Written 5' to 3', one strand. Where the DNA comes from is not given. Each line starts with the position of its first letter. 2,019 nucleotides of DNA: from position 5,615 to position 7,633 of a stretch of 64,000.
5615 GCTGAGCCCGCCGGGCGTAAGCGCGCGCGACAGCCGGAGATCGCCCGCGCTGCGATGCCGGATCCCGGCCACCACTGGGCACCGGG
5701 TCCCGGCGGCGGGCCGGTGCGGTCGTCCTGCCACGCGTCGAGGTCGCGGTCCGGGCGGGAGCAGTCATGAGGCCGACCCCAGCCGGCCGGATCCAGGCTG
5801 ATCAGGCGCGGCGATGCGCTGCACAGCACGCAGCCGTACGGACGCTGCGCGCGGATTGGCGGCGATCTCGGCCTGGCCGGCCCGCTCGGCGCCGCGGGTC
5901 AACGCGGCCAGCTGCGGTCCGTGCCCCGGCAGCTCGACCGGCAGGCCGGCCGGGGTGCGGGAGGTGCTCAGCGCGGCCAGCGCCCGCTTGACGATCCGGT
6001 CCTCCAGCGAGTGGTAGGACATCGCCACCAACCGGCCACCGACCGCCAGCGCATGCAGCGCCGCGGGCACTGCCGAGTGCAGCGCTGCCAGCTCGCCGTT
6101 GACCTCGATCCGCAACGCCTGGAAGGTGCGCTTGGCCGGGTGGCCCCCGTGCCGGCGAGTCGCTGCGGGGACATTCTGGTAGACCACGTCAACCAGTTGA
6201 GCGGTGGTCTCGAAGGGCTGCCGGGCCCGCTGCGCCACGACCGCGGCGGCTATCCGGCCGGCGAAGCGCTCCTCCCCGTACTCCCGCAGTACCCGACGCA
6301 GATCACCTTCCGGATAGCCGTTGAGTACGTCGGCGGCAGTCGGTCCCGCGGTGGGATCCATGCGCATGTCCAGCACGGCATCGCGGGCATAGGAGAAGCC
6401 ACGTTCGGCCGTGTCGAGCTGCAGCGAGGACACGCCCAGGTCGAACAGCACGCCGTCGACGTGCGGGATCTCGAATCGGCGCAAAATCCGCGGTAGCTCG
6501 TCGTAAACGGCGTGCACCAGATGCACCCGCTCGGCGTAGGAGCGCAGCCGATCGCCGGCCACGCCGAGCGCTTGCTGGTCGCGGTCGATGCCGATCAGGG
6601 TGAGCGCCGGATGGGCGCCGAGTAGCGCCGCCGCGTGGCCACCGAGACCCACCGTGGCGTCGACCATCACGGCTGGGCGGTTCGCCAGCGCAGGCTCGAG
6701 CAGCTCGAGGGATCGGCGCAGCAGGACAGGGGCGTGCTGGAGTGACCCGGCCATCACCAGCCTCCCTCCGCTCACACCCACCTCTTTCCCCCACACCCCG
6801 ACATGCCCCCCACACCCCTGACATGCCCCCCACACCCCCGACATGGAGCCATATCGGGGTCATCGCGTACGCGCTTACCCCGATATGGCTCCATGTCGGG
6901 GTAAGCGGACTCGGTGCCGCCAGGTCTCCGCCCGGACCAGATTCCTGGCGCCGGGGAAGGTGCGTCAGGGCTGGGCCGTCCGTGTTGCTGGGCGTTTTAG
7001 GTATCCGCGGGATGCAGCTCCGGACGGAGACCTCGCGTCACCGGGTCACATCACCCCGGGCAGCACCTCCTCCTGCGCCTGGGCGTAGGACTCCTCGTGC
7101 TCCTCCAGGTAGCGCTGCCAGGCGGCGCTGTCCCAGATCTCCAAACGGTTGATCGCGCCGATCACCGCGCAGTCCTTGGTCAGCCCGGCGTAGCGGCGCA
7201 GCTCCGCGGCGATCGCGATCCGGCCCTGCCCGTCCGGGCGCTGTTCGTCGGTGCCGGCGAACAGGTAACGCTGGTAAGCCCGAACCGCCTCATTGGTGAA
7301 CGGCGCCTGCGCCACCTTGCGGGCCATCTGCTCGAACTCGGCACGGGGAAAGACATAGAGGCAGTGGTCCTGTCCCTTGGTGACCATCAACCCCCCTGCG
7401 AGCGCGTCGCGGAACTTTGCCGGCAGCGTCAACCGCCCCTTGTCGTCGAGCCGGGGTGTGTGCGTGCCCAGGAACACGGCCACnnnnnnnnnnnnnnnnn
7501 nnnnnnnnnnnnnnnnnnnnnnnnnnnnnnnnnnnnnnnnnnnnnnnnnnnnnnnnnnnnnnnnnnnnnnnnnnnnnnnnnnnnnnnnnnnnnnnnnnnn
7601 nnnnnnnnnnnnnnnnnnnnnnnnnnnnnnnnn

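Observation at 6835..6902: Dispersed ~68-bp palindromic element family: four intergenic copies in 64 kb, with conserved arms and fixed-length but unrelated spacers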

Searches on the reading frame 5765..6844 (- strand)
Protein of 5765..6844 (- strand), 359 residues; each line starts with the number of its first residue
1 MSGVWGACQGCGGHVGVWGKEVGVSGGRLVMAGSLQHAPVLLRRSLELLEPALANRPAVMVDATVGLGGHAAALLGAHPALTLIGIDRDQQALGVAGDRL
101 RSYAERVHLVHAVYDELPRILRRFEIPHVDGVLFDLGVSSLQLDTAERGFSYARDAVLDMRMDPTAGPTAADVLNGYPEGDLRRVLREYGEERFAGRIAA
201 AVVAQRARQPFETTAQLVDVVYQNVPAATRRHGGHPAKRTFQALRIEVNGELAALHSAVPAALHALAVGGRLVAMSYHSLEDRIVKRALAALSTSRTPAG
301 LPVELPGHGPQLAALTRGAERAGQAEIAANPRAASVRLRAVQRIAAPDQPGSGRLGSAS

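Call 15: search_protein_families(library=pfam, proteins=[window:5765-6844:-])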
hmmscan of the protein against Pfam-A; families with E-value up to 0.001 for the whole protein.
window:5765-6844:- (359 aa): 1 family
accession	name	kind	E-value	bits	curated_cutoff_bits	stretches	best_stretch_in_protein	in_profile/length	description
PF01795.25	Methyltransf_5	-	5.5e-109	364.8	27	1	35-343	2-308/309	MraW methylase family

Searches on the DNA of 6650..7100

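Call 58: search_rna_families(source=window, start=6650, end=7100, threshold=evalue, max_evalue=5)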
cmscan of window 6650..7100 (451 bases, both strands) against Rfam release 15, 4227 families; matches with E-value up to 5: 7.
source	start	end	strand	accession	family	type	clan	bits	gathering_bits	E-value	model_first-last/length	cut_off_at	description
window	6933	6978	-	RF01746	mraW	Cis-reg;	-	25.8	50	0.0034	28-76/107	no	mraW RNA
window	6841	6896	-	RF01925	MIR1428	Gene; miRNA;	-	21.4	79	0.18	1-110/110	no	MIR1428 microRNA precursor family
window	6871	6908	-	RF01791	F6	Gene; sRNA;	-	18.9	46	0.85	1-57/57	no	F6 TB sRNA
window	6902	6975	-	RF02833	Scr3202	Gene; sRNA;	-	17.8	52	3.8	1-95/95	no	Streptomyces RNA 3202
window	6906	7053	+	RF01746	mraW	Cis-reg;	-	16.4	50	1.2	1-107/107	no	mraW RNA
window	6901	7054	-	RF04159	MIR1437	Gene; miRNA;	-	16.2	168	3.3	1-192/192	no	MIR1437 microRNA precursor family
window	6842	7000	+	RF02868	ncS037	Gene; sRNA;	-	14.8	112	4.7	1-152/152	no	Burkholderia sRNA 37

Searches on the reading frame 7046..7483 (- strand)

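Call 15: search_protein_families(library=pfam, proteins=[window:7046-7483:-])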
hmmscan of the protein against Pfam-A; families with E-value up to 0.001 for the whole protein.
window:7046-7483:- (145 aa): 1 family
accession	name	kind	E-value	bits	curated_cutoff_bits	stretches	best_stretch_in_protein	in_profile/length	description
PF02381.23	MraZ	-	2.4e-44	149.6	23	2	74-139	1-67/72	MraZ protein, putative antitoxin-like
